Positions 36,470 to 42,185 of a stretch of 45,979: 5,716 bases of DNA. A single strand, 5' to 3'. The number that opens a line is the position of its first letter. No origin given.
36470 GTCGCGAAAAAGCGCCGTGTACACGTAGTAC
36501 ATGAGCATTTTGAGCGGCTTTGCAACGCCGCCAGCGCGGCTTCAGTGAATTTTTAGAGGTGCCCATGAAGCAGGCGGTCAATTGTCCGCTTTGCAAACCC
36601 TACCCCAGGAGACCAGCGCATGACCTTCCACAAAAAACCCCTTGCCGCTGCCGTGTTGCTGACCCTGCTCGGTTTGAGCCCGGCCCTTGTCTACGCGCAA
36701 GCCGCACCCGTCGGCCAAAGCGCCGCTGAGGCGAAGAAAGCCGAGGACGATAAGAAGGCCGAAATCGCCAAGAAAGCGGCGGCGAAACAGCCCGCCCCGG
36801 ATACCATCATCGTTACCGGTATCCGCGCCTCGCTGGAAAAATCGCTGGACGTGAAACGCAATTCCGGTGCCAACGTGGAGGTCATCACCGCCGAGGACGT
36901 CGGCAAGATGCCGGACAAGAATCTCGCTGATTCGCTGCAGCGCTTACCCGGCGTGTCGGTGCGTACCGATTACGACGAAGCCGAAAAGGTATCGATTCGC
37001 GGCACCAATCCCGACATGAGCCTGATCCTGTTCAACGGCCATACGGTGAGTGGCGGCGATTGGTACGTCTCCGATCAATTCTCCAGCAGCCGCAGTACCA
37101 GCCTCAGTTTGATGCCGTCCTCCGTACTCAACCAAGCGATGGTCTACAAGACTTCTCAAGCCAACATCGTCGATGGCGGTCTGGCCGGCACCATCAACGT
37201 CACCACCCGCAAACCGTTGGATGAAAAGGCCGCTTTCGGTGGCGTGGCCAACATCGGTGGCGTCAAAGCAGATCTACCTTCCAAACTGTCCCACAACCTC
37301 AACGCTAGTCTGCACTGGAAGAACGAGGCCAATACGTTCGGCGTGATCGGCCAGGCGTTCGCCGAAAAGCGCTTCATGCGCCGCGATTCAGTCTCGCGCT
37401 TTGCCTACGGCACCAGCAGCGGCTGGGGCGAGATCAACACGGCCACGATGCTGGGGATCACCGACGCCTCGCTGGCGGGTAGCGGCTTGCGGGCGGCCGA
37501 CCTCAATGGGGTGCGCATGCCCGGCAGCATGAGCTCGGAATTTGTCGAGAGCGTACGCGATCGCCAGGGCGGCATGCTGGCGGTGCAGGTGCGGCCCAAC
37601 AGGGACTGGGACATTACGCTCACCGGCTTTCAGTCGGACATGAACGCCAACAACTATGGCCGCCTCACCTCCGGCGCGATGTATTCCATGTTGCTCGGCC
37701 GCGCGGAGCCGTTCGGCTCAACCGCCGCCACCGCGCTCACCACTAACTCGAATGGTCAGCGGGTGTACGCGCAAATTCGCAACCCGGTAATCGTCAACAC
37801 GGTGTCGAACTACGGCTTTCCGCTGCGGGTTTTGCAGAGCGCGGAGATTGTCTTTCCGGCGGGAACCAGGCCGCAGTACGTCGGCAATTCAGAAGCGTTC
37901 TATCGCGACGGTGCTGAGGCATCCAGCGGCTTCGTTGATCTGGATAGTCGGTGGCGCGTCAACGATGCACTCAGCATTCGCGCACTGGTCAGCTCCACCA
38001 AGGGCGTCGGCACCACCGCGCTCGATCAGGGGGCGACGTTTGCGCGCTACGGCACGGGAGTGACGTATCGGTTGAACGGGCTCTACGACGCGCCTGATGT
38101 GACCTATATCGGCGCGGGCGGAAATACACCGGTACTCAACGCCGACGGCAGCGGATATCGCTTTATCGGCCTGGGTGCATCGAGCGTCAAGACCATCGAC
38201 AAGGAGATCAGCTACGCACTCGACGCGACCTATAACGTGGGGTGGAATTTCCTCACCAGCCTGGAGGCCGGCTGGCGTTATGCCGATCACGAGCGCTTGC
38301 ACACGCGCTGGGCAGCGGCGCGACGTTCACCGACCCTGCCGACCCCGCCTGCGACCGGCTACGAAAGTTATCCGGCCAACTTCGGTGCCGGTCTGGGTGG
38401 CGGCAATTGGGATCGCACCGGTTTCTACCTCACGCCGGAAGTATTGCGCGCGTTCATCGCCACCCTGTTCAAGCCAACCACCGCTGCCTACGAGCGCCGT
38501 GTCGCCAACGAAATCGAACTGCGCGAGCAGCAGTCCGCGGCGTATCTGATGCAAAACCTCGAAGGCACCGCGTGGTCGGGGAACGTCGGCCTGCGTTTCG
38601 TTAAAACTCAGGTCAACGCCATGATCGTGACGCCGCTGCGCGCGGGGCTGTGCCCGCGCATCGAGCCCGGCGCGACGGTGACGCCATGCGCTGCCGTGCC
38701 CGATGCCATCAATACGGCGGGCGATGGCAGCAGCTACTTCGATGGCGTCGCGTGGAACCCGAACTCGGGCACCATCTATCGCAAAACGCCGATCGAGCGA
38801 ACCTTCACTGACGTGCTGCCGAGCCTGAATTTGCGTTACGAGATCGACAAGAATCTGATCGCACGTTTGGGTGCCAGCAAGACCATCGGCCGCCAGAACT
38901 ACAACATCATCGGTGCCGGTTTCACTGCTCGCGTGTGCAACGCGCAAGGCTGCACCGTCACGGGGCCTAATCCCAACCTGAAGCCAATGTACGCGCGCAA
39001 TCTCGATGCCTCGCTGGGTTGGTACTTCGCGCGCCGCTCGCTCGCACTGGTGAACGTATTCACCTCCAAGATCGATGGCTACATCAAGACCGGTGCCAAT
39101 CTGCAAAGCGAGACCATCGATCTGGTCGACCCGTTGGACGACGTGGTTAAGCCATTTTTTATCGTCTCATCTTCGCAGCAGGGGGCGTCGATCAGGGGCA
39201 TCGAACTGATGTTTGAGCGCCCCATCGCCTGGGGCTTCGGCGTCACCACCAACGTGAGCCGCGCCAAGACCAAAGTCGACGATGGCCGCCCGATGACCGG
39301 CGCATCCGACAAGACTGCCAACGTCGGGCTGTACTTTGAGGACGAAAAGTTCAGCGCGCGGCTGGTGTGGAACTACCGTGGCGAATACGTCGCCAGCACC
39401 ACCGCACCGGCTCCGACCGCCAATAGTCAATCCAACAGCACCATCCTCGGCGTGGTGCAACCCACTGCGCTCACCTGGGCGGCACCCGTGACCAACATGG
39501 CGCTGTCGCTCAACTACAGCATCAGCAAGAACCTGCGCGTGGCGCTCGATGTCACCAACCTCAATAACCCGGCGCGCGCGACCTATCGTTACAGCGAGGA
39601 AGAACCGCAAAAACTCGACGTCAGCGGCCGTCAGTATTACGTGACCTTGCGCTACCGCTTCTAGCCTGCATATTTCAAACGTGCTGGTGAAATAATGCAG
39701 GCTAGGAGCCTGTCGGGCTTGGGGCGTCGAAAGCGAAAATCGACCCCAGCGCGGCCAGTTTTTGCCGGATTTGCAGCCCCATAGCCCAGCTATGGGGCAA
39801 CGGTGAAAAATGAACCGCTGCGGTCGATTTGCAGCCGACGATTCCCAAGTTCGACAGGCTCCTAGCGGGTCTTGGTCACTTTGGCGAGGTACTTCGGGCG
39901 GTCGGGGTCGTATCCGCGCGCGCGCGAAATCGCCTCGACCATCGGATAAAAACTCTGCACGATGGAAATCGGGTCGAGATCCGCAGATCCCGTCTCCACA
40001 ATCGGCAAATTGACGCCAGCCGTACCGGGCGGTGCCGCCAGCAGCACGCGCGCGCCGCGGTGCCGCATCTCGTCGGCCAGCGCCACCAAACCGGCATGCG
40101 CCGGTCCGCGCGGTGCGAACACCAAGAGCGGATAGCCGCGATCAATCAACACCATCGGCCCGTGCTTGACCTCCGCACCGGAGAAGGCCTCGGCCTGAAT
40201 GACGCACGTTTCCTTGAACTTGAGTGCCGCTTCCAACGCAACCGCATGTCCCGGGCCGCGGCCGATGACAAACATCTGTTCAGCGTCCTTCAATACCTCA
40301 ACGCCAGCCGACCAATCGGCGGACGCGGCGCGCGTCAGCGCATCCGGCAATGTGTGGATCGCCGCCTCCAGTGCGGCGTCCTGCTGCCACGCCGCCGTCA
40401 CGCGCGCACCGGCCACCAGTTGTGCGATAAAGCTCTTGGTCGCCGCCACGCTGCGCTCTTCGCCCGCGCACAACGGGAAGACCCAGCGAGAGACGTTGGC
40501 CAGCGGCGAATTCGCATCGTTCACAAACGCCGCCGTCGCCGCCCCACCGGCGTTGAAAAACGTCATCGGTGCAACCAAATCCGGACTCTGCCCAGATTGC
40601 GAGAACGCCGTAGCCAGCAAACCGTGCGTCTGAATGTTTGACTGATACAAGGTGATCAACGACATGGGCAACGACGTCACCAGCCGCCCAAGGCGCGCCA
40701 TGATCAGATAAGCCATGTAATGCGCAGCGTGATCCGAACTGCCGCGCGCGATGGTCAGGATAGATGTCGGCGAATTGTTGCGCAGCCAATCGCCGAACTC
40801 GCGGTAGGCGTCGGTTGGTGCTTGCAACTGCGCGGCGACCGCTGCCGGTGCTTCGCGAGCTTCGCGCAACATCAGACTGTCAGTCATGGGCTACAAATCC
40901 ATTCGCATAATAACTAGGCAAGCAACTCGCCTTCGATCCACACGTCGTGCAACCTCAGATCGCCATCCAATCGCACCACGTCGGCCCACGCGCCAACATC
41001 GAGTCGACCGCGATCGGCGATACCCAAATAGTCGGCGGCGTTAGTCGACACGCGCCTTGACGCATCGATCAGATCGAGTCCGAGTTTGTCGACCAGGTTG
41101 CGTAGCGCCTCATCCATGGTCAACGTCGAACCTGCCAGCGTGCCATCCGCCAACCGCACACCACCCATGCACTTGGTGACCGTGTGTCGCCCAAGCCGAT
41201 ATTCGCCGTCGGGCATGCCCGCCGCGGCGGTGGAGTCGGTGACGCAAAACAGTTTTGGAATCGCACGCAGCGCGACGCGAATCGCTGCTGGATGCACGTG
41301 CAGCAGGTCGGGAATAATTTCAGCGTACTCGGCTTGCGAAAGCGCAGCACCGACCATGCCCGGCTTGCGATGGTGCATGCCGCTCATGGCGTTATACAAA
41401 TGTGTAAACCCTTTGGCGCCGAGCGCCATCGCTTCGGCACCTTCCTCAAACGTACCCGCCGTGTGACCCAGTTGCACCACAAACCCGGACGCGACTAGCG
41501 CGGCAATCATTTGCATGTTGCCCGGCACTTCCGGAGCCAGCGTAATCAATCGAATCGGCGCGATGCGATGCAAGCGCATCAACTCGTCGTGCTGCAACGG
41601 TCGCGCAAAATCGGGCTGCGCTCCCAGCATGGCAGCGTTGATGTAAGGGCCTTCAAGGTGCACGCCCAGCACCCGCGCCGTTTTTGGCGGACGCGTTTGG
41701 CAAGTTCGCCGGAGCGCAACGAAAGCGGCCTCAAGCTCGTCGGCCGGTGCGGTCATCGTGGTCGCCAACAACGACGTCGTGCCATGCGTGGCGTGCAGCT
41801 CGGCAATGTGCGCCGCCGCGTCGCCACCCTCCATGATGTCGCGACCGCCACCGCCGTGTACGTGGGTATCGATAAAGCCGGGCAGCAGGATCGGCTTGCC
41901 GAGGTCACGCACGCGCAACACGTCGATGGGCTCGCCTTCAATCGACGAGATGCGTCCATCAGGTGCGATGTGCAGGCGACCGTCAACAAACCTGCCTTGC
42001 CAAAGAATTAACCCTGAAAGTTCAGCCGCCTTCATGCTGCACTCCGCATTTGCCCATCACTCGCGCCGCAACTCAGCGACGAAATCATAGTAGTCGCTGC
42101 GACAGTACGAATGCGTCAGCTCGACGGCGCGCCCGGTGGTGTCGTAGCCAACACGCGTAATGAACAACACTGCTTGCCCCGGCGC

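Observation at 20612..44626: TonB-dependent peptidoglycan / MurNAc scavenging locus wired together by four NagQ-type direct-repeat operators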

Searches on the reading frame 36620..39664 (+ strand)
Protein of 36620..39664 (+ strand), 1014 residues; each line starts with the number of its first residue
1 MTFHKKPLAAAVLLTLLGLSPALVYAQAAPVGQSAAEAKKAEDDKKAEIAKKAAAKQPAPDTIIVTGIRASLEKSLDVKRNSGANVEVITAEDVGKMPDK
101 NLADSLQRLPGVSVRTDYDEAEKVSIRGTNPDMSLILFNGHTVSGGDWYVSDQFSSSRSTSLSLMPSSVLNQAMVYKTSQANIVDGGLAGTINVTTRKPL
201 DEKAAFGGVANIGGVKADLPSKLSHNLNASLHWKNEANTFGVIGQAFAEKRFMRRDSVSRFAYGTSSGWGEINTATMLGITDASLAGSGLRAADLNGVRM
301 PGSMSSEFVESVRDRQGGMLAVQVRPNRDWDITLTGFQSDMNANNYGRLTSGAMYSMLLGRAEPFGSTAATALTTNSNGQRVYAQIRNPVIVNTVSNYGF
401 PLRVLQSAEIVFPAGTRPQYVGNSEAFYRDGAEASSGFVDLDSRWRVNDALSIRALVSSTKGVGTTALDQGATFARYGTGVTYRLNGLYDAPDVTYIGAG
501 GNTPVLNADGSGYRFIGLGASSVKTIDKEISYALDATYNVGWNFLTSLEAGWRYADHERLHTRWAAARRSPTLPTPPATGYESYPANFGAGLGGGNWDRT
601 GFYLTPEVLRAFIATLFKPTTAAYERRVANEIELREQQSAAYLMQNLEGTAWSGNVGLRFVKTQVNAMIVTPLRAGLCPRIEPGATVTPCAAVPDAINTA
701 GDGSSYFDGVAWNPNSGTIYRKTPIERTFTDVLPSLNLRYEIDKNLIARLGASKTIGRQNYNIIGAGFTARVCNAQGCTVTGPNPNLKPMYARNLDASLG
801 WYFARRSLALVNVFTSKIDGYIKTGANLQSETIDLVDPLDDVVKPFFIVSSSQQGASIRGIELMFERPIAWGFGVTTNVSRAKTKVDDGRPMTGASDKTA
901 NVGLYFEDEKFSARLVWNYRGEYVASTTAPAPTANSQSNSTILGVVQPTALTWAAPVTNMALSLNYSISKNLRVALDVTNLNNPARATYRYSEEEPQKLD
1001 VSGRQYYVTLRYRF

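Call 5: search_protein_families(library=pfam, proteins=[window:36620-39664:+])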
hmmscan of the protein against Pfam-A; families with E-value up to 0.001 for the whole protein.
window:36620-39664:+ (1014 aa): 3 families
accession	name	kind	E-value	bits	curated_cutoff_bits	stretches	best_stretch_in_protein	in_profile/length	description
PF00593.30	TonB_dep_Rec_b-barrel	-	7.6e-33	115.5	27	1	477-981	24-436/436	TonB dependent receptor-like, beta-barrel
PF07715.20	Plug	-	1.2e-15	58.3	23.9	1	79-190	2-106/107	TonB-dependent Receptor Plug Domain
PF14905.12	OMP_b-brl_3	-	0.00026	20.6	27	0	723-886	150-299/408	Outer membrane protein beta-barrel family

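Call 7: search_protein_families(library=ncbifam, proteins=[window:36620-39664:+])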
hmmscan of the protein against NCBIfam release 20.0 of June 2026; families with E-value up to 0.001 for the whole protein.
window:36620-39664:+ (1014 aa): 10 families
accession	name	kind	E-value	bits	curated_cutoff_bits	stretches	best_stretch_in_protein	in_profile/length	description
TIGR01782.1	TonB-Xanth-Caul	subfamily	3.9e-149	498.6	310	1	61-1014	2-868/868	TonB-dependent receptor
TIGR01786.1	TonB-hemlactrns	subfamily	7e-16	57.7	323.75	2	780-1014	482-719/719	TonB-dependent hemoglobin/transferrin/lactoferrin family receptor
TIGR01785.1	TonB-hemin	subfamily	1.9e-14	53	316.85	2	774-1014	453-677/677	TonB-dependent heme/hemoglobin receptor family protein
NF010011.0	PRK13484.1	equivalog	4.5e-11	41.7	1197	1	77-215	42-175/682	IreA family TonB-dependent siderophore receptor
NF007478.2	PRK10064.1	equivalog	3.7e-10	38.7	745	1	52-147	22-112/663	catecholate siderophore receptor CirA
NF010010.0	PRK13483.1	equivalog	5.3e-08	31.3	927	1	52-145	25-112/660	ligand-gated channel protein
TIGR01779.1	TonB-B12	equivalog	1.8e-07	30.1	599.7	1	52-143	20-108/614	TonB-dependent vitamin B12 receptor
NF010048.1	PRK13524.1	subfamily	1.7e-06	26.8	493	1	32-202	12-181/744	FepA family TonB-dependent siderophore receptor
NF010038.0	PRK13513.1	equivalog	3.2e-06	26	942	1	58-147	32-116/659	ligand-gated channel protein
NF007926.1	PRK10641.1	equivalog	3.6e-06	25.8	836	1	55-198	22-155/617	TonB-dependent vitamin B12 receptor BtuB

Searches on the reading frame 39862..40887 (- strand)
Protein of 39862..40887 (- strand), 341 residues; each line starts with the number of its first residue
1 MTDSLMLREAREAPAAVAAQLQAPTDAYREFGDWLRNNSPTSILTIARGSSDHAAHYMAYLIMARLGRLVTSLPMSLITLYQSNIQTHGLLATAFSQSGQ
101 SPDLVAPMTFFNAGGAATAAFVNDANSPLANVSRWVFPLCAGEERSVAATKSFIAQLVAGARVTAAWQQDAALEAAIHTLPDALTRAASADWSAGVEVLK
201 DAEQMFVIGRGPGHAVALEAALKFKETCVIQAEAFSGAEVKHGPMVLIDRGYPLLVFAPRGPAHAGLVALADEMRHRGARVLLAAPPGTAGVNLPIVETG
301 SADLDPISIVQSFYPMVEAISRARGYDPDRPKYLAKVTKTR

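Call 5: search_protein_families(library=pfam, proteins=[window:39862-40887:-])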
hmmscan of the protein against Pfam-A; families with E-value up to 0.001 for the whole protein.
window:39862-40887:- (341 aa): 1 family
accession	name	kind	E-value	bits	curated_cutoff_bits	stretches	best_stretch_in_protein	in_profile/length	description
PF01380.27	SIS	-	1.6e-24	86.6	25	2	42-160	7-125/131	SIS domain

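Call 7: search_protein_families(library=ncbifam, proteins=[window:39862-40887:-])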
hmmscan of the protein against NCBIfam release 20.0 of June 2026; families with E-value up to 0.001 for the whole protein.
window:39862-40887:- (341 aa): 5 families
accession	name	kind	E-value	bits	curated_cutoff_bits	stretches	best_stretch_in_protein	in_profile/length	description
NF046059.1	NagB_SO3506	equivalog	3.8e-79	266.4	430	1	4-340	2-329/330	glucosamine-6-phosphate deaminase NagB-II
NF001484.0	PRK00331.1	subfamily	7.2e-48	163.4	381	1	5-336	253-596/601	isomerizing glutamine--fructose-6-phosphate transaminase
TIGR01135.1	glmS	equivalog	5.2e-46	157.3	418.05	1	5-336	252-602/607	glutamine--fructose-6-phosphate transaminase (isomerizing)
NF041128.1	glucosaP_deam_GlmD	equivalog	3.2e-16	59.5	580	1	8-339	5-322/323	glucosamine-6-phosphate deaminase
TIGR02815.1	agaS_fam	subfamily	3.5e-09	36.1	529.2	1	16-250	18-264/372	putative sugar isomerase, AgaS family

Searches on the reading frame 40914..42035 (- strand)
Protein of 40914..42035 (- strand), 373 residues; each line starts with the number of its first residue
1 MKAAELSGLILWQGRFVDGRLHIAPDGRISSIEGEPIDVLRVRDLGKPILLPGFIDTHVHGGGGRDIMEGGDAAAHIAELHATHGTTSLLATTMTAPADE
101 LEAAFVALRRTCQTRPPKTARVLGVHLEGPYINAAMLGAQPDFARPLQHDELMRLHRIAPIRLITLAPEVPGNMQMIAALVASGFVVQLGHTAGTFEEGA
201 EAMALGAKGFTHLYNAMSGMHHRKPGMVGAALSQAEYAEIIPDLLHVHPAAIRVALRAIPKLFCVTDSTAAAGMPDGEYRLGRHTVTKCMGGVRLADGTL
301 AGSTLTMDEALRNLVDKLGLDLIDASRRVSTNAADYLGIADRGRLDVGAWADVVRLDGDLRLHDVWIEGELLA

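Call 5: search_protein_families(library=pfam, proteins=[window:40914-42035:-])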
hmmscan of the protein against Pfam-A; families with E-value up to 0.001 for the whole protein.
window:40914-42035:- (373 aa): 2 families
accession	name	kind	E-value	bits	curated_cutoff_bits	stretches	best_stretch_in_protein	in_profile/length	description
PF01979.26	Amidohydro_1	-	7e-12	45.7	25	1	49-365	1-338/345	Amidohydrolase family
PF07969.17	Amidohydro_3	-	4.7e-05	23.5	29.7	0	318-359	405-447/472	Amidohydrolase family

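Call 7: search_protein_families(library=ncbifam, proteins=[window:40914-42035:-])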
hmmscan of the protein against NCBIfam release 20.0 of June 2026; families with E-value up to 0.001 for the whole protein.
window:40914-42035:- (373 aa): 20 families
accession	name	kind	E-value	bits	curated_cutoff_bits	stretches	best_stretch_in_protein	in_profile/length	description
TIGR00221.1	nagA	equivalog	1e-71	241.9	225.65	1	39-369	43-379/380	N-acetylglucosamine-6-phosphate deacetylase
NF008371.0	PRK11170.1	equivalog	1.6e-53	182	483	1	38-370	39-377/382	N-acetylglucosamine-6-phosphate deacetylase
NF011984.0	PRK15446.1-5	equivalog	1.7e-10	40.2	260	1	310-370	313-376/379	alpha-D-ribose 1-methylphosphonate 5-triphosphate diphosphatase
TIGR03178.1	allantoinase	equivalog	4.4e-09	35.6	357.85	0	293-358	321-385/441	allantoinase AllB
TIGR01975.1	isoAsp_dipep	equivalog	4.8e-09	35.9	331.25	0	302-372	306-376/389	beta-aspartyl-peptidase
TIGR02318.1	phosphono_phnM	equivalog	7.2e-09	35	390.55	1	315-371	314-374/376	phosphonate metabolism protein PhnM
NF051886.1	XaaProDiPepCaul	equivalog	1.4e-08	34.2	500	1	13-109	12-103/398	Xaa-Pro dipeptidase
NF006689.0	PRK09237.1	equivalog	4.3e-07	28.8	371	0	303-354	283-333/383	amidohydrolase/deacetylase family metallohydrolase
NF003271.0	PRK04250.1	equivalog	7.9e-07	28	405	1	6-84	6-80/407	dihydroorotase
NF011989.0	PRK15446.2-5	equivalog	3.5e-06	26.1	565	1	310-371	312-376/385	alpha-D-ribose 1-methylphosphonate 5-triphosphate diphosphatase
NF058539.1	ergo_uti2_ErtD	equivalog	3.7e-06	26.1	650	0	7-62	7-63/449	hydantoin-5-propionate amidohydrolase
NF005960.0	PRK08044.1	equivalog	5.3e-06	25.4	688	0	296-357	331-392/453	allantoinase AllB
NF011990.0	PRK15446.2-6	subfamily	5.6e-06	25.3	233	1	309-359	315-366/390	alpha-D-ribose 1-methylphosphonate 5-triphosphate diphosphatase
TIGR01178.1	ade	equivalog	1.7e-05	23.5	472.5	0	307-371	264-329/552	adenine deaminase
TIGR00857.1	pyrC_multi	subfamily_domain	2.6e-05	23.4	279.05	0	16-62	3-49/412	dihydroorotase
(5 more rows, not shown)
